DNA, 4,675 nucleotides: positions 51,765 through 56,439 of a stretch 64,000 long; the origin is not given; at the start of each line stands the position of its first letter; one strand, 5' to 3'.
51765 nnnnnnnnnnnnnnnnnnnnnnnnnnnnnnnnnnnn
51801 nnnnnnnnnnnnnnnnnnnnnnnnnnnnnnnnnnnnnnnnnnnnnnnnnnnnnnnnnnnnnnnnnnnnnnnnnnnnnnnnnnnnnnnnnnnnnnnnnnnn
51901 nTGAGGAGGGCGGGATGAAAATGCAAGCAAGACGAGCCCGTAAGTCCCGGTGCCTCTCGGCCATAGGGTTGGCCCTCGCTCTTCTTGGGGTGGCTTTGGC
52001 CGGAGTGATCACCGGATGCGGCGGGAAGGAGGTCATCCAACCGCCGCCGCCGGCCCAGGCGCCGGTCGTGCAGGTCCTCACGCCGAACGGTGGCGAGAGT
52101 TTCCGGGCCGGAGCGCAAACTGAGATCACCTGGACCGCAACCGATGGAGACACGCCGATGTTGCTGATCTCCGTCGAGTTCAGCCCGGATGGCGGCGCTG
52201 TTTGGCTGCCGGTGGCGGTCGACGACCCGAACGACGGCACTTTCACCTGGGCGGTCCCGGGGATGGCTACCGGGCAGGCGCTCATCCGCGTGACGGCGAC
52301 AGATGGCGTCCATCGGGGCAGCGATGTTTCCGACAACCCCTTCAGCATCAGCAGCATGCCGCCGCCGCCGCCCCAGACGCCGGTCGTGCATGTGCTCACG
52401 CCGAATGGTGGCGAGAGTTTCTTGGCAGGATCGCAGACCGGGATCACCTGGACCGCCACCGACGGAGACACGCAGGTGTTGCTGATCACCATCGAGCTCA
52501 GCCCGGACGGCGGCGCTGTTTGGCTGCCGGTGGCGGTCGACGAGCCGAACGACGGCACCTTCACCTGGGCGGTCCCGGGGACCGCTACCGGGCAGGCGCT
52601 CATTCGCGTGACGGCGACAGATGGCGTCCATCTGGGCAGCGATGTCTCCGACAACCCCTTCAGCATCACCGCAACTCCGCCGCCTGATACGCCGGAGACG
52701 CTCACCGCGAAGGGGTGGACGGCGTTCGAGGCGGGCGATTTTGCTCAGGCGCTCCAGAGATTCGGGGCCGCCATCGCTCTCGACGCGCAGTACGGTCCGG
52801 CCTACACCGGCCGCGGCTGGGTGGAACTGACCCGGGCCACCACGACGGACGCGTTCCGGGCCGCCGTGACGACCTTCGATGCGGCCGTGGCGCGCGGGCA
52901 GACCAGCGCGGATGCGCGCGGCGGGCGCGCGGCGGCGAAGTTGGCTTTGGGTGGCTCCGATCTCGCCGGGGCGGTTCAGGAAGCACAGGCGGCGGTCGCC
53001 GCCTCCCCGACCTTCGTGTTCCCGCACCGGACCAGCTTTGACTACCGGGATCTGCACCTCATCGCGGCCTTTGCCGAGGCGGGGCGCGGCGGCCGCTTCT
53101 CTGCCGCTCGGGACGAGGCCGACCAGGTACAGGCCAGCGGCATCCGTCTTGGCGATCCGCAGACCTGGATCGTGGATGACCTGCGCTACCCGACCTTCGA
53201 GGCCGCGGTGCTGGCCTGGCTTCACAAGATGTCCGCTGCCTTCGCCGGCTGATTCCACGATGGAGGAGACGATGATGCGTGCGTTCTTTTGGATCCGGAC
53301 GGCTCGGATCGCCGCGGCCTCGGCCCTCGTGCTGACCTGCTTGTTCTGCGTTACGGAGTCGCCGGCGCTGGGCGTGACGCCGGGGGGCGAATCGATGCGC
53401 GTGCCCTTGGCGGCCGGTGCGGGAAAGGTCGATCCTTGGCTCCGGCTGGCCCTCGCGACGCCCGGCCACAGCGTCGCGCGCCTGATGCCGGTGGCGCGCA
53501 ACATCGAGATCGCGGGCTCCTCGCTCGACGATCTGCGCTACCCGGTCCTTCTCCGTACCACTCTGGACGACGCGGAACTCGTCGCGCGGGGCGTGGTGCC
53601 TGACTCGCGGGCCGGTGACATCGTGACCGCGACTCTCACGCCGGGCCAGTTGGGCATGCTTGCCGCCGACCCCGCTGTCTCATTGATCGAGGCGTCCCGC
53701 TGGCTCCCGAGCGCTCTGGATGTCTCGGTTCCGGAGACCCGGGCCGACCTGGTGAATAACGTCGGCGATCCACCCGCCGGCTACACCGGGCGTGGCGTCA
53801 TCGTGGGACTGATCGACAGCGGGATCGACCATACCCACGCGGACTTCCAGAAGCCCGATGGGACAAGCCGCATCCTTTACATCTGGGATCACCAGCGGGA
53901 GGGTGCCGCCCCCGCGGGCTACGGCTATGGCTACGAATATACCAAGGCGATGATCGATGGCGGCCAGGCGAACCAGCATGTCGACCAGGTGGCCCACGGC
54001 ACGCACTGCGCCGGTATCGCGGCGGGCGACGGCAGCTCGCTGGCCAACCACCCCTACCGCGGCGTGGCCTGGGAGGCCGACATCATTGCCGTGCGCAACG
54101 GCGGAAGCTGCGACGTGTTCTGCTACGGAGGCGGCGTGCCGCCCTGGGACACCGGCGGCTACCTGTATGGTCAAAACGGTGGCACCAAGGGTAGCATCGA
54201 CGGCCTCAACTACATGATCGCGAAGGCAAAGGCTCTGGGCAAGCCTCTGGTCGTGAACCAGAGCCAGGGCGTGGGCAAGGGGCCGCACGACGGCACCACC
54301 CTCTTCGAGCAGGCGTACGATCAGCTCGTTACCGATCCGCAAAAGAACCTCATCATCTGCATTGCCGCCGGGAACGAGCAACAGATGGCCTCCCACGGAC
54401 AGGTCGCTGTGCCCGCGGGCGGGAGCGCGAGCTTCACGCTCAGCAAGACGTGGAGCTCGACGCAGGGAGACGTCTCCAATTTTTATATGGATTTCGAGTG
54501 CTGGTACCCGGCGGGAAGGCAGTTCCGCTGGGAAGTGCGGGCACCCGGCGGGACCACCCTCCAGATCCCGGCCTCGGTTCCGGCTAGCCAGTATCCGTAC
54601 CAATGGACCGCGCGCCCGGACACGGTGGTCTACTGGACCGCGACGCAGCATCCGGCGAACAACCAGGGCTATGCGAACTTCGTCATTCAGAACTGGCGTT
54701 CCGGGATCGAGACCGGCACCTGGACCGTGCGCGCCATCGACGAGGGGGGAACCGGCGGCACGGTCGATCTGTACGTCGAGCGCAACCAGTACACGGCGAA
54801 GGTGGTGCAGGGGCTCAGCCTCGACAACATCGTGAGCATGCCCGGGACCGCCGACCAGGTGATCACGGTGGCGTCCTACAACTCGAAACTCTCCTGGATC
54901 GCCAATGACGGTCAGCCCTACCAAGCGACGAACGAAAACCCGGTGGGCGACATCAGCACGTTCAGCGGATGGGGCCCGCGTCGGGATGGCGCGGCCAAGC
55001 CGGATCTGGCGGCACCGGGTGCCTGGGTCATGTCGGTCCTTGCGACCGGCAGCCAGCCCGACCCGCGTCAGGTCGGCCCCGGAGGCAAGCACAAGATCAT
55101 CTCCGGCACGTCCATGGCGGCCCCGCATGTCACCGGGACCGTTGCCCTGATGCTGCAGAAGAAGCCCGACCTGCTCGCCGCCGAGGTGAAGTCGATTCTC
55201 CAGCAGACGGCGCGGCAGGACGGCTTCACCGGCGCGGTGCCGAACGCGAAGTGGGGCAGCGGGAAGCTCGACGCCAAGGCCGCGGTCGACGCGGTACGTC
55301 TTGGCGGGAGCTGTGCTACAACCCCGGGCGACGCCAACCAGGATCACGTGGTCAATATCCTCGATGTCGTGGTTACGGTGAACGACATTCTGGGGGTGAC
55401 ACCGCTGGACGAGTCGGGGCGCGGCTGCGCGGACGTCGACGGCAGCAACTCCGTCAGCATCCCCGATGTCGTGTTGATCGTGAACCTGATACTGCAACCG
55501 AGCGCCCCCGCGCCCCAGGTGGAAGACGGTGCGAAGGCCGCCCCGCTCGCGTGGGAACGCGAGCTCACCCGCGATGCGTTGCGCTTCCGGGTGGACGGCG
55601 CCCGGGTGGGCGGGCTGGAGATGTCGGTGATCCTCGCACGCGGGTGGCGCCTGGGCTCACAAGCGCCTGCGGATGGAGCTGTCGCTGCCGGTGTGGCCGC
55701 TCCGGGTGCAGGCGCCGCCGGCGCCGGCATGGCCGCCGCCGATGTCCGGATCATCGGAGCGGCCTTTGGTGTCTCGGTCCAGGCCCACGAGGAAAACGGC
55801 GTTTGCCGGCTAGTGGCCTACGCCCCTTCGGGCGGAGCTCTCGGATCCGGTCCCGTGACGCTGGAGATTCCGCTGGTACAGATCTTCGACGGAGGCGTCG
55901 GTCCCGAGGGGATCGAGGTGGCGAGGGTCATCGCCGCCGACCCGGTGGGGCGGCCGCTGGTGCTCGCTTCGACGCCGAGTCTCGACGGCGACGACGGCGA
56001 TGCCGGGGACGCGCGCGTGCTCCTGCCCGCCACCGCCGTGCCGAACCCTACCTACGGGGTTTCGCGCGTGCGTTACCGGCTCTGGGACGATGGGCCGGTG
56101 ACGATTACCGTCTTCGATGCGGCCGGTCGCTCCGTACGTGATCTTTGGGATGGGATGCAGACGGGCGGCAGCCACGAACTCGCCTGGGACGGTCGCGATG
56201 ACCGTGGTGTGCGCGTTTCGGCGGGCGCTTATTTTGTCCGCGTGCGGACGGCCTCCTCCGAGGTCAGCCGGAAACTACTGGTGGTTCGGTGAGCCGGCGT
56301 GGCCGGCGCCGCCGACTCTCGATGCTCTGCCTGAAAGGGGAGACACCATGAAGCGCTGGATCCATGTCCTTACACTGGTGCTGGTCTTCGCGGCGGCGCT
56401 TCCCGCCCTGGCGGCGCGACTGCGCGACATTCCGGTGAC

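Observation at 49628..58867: Cohesin scaffold plus dockerin-tagged S8 and M6 proteases: candidate cellulosome-style surface assembly with peptidase cargo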

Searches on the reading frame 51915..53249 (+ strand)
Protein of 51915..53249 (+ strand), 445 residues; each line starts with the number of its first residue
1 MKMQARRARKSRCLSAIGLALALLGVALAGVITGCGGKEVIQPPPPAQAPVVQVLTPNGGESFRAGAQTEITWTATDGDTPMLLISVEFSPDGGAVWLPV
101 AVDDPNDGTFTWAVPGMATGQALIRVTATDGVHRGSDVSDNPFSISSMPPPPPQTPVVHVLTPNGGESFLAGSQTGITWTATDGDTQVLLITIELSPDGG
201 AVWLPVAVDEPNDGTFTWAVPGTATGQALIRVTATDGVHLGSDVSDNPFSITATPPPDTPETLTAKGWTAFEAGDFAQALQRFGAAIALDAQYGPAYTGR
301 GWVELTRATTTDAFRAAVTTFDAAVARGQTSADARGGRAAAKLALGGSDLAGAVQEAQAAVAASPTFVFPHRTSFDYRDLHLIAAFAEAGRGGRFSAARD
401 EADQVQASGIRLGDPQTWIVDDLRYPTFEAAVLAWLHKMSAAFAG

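Call 7: search_protein_families(library=pfam, max_evalue=1, proteins=[window:51915-53249:+])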
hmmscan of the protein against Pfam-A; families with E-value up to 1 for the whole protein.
seq(445 aa): 12 families
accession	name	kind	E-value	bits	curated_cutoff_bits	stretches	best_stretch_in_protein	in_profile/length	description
PF17957.7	Big_7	-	6.4e-11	43.2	24.1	2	50-126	1-70/70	Bacterial Ig domain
PF10342.15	Kre9_KNH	-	1.2e-06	29.6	24.6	2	162-226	1-67/94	Kre9/KNH-like N-terminal Ig-like domain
PF13432.12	TPR_16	-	0.022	15.7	32.7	1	265-307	2-44/65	Tetratricopeptide repeat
PF13414.12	TPR_11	-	0.034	14.3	26.8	1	271-301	5-35/42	TPR repeat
PF23795.1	SH3_YKFC_2nd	-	0.039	14.2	27.4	0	158-173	37-52/57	YKFC SH3b2 domain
PF07719.23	TPR_2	-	0.044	14.4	27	1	261-290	2-31/34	Tetratricopeptide repeat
PF09051.15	SNN_cytoplasm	-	0.044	14.1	25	0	55-62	18-25/26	Stannin cytoplasmic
PF14559.12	TPR_19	-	0.066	14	25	1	270-297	1-28/68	Tetratricopeptide repeat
PF13424.12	TPR_12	-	0.096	13.3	30.1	1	257-290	42-75/77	Tetratricopeptide repeat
PF13431.12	TPR_17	-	0.16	12.8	24.4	0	260-281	13-34/34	Tetratricopeptide repeat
PF18259.7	CBM65_1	-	0.17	12.5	25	0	64-104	31-68/113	Carbohydrate binding module 65 domain 1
PF17963.7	Big_9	-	0.9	10.9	23.6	0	62-132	12-78/89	Bacterial Ig domain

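Call 26: search_protein_families(library=ncbifam, max_evalue=0.1, proteins=[window:51915-53249:+])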
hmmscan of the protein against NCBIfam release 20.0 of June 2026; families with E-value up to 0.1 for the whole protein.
window:51915-53249:+ (445 aa): 1 family
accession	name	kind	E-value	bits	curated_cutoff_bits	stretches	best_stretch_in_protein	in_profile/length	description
NF058595.1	invert_tail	domain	0.027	14.8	37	1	5-47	45-84/113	lipo-invert putative C-terminal anchoring domain-containing protein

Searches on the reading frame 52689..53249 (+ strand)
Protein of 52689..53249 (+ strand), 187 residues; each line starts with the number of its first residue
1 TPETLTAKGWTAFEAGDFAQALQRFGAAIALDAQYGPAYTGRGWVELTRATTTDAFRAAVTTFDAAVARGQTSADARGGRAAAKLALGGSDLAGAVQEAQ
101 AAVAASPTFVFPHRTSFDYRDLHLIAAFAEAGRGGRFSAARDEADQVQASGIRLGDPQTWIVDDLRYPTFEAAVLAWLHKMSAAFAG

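Call 85: search_solved_structures(query=window:52689-53249:+, max_evalue=1)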
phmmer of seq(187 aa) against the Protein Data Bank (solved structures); distinct sequences matched with E-value up to 1: 3.
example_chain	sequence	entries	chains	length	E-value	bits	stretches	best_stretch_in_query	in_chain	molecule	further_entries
7kmw_A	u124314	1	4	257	0.032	17.4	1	82-159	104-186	2-C-methyl-D-erythritol 4-phosphate cytidylyltransferase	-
21nr_A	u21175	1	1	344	0.046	16.9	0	15-110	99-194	TLP-IPT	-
5uaz_A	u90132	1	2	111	0.47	13.6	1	27-58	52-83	Nucleoporin NUP53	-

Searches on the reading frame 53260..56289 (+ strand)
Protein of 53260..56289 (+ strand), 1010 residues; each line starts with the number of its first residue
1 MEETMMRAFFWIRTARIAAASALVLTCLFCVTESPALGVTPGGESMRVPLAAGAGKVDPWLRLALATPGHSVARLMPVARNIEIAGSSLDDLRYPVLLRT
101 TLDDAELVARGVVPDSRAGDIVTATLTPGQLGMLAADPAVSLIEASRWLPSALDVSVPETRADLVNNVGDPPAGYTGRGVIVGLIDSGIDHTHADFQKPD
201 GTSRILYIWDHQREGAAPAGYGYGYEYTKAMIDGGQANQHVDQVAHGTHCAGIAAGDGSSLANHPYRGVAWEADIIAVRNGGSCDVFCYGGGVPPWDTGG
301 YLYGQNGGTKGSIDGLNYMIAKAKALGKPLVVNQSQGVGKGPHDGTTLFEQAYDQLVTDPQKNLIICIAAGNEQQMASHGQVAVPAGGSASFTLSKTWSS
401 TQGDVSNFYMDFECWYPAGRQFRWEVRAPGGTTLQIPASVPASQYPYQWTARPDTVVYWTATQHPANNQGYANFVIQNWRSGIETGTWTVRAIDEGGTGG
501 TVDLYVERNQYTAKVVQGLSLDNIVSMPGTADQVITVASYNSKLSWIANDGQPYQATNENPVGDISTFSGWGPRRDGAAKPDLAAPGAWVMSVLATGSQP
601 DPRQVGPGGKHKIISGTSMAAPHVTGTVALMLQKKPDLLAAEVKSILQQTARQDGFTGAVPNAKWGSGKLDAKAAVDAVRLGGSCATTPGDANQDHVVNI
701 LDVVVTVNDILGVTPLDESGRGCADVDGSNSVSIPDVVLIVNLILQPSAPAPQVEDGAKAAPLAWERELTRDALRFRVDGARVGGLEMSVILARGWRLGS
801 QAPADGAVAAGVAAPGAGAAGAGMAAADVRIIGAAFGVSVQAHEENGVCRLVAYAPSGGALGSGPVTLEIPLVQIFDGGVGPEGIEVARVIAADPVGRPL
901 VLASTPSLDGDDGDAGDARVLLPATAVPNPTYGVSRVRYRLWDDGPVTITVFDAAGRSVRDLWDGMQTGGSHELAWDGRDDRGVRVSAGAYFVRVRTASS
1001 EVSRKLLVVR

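Call 7: search_protein_families(library=pfam, max_evalue=1, proteins=[window:53260-56289:+])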
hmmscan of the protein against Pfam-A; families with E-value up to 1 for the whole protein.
seq(1010 aa): 5 families
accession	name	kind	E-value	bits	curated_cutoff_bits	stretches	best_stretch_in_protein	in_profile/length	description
PF00082.27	Peptidase_S8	-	2.7e-42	145.5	21.8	2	522-654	161-276/288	Subtilase family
PF13860.13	FlgD_ig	-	4.2e-10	39.9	27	1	947-999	25-77/79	FlgD Ig-like domain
PF00404.24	Dockerin_1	-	1.7e-05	25.3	22.9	1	689-744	1-56/57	Dockerin type I domain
PF23718.1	DUF7160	-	0.052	14.1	27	1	396-424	23-50/54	Family of unknown function (DUF7160)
PF18962.6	Por_Secre_tail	-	0.076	13.8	27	1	928-1008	3-75/75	Secretion system C-terminal sorting domain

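Call 26: search_protein_families(library=ncbifam, max_evalue=0.1, proteins=[window:53260-56289:+])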
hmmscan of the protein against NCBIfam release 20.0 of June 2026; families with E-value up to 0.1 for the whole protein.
seq(1010 aa): 16 families
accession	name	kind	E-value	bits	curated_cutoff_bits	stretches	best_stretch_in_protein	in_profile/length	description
NF040809.1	germ_prot_CspBA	exception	1.5e-49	168.6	1250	3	171-280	645-756/1099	bifunctional germination protease/germinant receptor pseudoprotease CspBA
NF040808.2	CspC_non_triad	exception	2.4e-29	102.2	675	1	170-547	88-445/556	bile acid germinant receptor pseudoprotease CspC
TIGR03921.1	T7SS_mycosin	equivalog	1.8e-22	80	278.75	2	579-679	196-288/353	type VII secretion-associated serine protease mycosin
NF033595.1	denti_PrtP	equivalog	6.2e-22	77.9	300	2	583-682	414-508/606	dentilisin complex serine proteinase subunit PrtP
NF040553.1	SGO_0316_fam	subfamily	5.9e-15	54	1400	2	564-647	652-723/1486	SGO_0316/SGO_0317 family LPXTG-anchored serine peptidase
NF051851.1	AtpSerPepEprS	equivalog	1.9e-10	39.4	1700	2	607-676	293-363/988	autotransporter serine peptidase EprS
NF005176.1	PRK06655.1-1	equivalog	2e-08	34.4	230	1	946-1002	98-154/197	flagellar hook assembly protein FlgD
NF009276.0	PRK12633.1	equivalog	4.6e-07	29.8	383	1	944-1000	128-184/234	flagellar basal body rod modification protein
NF052323.1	T9SSA_dep_M6i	equivalog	5.1e-06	24.7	600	1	928-1005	962-1034/1043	T9SS-dependent M6-like inactivated metalloprotease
TIGR04183.1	Por_Secre_tail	domain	1e-05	25.4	23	1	928-1008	3-71/72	T9SS type A sorting domain-containing protein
NF009277.0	PRK12634.1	equivalog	4.3e-05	23.7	333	1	920-995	97-172/221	flagellar basal body rod modification protein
NF033707.1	T9SS_sortase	equivalog_domain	0.00068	17.4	420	1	943-1001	1021-1081/1095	type IX secretion system sortase PorU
NF049966.1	QH_SP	equivalog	0.0025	17.2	165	1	599-655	164-215/219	subtilisin-like serine protease QhpE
NF009452.0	PRK12812.1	equivalog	0.0047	16.2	258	1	943-995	150-204/289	flagellar basal body rod modification protein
TIGR03895.1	protease_PatA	subfamily_domain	0.018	13.8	421.05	1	593-686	140-235/606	PatA/PatG family cyanobactin maturation protease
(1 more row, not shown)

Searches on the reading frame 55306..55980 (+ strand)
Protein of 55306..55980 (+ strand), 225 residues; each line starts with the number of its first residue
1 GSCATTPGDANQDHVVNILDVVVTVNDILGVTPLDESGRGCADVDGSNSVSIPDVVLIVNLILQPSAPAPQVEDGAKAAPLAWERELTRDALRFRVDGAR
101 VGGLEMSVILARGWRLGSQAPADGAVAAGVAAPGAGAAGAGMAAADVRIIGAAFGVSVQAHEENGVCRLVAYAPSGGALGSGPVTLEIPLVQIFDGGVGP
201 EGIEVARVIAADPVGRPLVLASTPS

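Call 44: search_protein_representatives(alignment_id=A3)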
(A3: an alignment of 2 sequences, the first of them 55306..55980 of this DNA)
Query: 2 sequences, 245 profile positions. Proteins with E-value up to 0.001 (for the whole library): 930; up to 1e-10: 23; up to 1e-30: 3. The best 150 are listed.
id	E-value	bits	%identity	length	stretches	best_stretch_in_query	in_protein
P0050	4.8e-120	415.9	-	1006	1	1-232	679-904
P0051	1.2e-65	237.7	-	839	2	2-114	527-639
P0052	3.2e-31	125.0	-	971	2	1-121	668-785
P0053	1.7e-30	122.6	-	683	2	2-120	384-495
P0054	2.1e-30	122.3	-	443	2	1-124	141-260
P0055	3.2e-28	115.2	-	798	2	3-120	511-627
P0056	4.8e-28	114.6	-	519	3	2-76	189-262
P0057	2.1e-24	102.6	-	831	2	1-118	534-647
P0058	2.4e-20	89.3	-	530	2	4-109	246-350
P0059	1.2e-19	87.0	-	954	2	3-113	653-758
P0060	1.5e-18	83.5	-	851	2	2-139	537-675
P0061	3.1e-17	79.2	-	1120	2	2-120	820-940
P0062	2.1e-16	76.5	-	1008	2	5-120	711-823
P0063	7.6e-16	74.6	-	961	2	4-121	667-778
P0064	1.1e-15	74.1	-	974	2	1-124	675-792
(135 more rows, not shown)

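Call 48: search_protein_families(library=pfam, alignment_id=A5, max_evalue=0.001)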
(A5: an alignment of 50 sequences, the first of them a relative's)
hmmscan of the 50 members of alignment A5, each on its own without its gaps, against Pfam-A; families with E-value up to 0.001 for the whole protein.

A. member 1, P0050 (1006 aa): 3 families
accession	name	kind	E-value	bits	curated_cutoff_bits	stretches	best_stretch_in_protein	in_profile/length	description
PF00082.27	Peptidase_S8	-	2.7e-42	145.5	21.8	2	518-650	161-276/288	Subtilase family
PF13860.13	FlgD_ig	-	4.1e-10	39.9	27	1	943-995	25-77/79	FlgD Ig-like domain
PF00404.24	Dockerin_1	-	1.7e-05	25.3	22.9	1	685-740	1-56/57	Dockerin type I domain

B. families by the number of members that match (of 50 scanned): 65 families (the first 25 are shown)
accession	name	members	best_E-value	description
PF00404.24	Dockerin_1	45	5.2e-28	Dockerin type I domain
PF13860.13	FlgD_ig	25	3.2e-14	FlgD Ig-like domain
PF00082.27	Peptidase_S8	12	1.1e-45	Subtilase family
PF18962.6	Por_Secre_tail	12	3.9e-12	Secretion system C-terminal sorting domain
PF13306.12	LRR_5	11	4.1e-157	BspA type Leucine rich repeat region (6 copies)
PF13855.12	LRR_8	8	3.1e-20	Leucine rich repeat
PF00963.24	Cohesin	6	2.8e-43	Cohesin domain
PF05547.17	Peptidase_M6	5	2.5e-07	Immune inhibitor A peptidase M6, catalytic domain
PF13585.12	CHU_C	5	1.7e-05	CHU_C Type IX secretion signal domain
PF00036.39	EF-hand_1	4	5.5e-07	EF hand domain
PF13365.12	Trypsin_2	3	2.2e-09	Trypsin-like peptidase domain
PF13499.12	EF-hand_7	3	3.6e-08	EF-hand domain pair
PF02368.24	Big_2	2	5.9e-31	Bacterial Ig-like domain (group 2)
PF22544.2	HYDIN_VesB_CFA65-like_Ig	2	5.3e-22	HYDIN/CFA65/VesB-like, Ig-like domain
PF02369.22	Big_1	1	9.8e-46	Bacterial Ig-like domain (group 1)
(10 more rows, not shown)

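Call 78: search_protein_families(library=pfam, alignment_id=A8, max_evalue=0.0001)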
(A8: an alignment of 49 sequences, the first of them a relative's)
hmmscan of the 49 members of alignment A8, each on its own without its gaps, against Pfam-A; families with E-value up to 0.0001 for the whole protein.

A. member 1, P0050 (1006 aa): 3 families
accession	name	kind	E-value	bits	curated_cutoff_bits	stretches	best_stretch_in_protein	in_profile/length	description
PF00082.27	Peptidase_S8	-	2.7e-42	145.5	21.8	2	518-650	161-276/288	Subtilase family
PF13860.13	FlgD_ig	-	4.1e-10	39.9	27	1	943-995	25-77/79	FlgD Ig-like domain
PF00404.24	Dockerin_1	-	1.7e-05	25.3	22.9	1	685-740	1-56/57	Dockerin type I domain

B. families by the number of members that match (of 49 scanned): 20 families
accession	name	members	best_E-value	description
PF00404.24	Dockerin_1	44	4.2e-13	Dockerin type I domain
PF13860.13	FlgD_ig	34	3.2e-14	FlgD Ig-like domain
PF18962.6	Por_Secre_tail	27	4.7e-13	Secretion system C-terminal sorting domain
PF00082.27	Peptidase_S8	13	3.9e-50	Subtilase family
PF05547.17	Peptidase_M6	4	2.5e-07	Immune inhibitor A peptidase M6, catalytic domain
PF13585.12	CHU_C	4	1.5e-05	CHU_C Type IX secretion signal domain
PF13365.12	Trypsin_2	3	2.2e-09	Trypsin-like peptidase domain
PF00963.24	Cohesin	2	2.1e-11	Cohesin domain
PF22148.1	Fervidolysin_NPro-like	2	7.8e-07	Fervidolysin N-terminal prodomain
PF16361.10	Peptidase_S8_N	2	1.1e-06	N-terminal of Subtilase family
PF00050.26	Kazal_1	1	1e-25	Kazal-type serine protease inhibitor domain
PF07648.20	Kazal_2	1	4.8e-17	Kazal-type serine protease inhibitor domain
PF19190.6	BACON_2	1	2.1e-11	Viral BACON domain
PF10342.15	Kre9_KNH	1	1.7e-10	Kre9/KNH-like N-terminal Ig-like domain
PF13229.12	Beta_helix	1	1.2e-06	Right handed beta helix region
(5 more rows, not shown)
